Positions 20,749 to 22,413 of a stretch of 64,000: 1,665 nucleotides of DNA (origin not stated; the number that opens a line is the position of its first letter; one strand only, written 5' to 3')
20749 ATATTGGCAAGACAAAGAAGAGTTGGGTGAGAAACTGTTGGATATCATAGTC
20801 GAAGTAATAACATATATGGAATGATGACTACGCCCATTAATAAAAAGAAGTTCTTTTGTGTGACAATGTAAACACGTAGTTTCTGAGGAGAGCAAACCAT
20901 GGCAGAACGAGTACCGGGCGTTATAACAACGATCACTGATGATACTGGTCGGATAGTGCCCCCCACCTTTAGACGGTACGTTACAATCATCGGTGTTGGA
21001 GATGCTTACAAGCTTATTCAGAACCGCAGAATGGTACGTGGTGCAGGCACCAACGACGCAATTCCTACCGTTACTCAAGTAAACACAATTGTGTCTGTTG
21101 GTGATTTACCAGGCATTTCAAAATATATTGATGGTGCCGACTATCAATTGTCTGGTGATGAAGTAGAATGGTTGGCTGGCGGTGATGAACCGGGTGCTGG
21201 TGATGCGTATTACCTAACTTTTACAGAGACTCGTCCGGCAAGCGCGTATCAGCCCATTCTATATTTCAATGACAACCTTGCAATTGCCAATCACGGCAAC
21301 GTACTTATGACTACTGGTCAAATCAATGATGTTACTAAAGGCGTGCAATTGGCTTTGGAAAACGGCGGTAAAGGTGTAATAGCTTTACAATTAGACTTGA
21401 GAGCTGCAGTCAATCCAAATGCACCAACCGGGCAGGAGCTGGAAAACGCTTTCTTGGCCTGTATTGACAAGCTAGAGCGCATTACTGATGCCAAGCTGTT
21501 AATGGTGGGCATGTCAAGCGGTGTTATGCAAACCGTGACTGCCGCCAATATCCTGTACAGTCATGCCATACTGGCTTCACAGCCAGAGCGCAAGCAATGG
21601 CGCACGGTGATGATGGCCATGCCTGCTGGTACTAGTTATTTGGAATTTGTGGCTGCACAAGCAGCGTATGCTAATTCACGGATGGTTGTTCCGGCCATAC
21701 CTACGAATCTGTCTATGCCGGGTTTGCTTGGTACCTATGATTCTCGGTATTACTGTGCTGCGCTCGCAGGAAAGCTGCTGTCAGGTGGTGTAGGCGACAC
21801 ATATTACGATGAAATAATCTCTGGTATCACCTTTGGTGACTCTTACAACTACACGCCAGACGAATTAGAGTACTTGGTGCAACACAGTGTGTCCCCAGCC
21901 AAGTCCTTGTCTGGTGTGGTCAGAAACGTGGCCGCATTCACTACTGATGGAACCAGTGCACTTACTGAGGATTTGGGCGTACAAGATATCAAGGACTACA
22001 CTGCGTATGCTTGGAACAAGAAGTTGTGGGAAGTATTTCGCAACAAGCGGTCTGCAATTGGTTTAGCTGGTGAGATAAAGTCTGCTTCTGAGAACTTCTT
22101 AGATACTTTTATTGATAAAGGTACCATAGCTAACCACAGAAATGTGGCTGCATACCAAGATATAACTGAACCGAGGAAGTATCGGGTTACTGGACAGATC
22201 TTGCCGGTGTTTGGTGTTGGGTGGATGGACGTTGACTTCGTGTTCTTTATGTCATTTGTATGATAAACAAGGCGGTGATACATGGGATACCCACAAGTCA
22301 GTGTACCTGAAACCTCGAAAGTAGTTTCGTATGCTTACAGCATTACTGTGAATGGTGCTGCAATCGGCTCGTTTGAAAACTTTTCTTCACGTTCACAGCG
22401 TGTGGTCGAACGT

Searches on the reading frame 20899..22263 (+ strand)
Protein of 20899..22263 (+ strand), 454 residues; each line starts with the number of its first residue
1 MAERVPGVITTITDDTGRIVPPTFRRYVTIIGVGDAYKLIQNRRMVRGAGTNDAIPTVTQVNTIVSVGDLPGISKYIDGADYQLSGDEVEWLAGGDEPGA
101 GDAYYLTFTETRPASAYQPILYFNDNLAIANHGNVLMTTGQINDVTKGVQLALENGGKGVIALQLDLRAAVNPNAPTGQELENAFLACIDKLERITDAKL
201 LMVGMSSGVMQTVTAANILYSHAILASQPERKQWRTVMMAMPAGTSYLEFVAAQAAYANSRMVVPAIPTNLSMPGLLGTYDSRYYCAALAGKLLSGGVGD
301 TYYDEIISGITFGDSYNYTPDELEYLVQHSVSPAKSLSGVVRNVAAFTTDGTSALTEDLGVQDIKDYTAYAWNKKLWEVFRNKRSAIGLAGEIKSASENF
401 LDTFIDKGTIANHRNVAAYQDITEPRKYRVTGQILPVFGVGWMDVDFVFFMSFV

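Call 19: search_protein_families(library=pfam, proteins=[window:20899-22263:+], max_evalue=0.001)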
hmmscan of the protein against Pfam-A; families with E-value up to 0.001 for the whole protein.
window:20899-22263:+ (454 aa): 1 family
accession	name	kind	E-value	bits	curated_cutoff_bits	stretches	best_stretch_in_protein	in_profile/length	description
PF16075.10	DUF4815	-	1.2e-09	37.5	30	1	45-109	281-344/570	Domain of unknown function (DUF4815)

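Call 58: search_protein_families(library=phrogs, proteins=[window:20899-22263:+], max_evalue=0.00001)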
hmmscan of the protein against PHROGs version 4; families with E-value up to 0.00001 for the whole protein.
window:20899-22263:+ (454 aa): 0 families
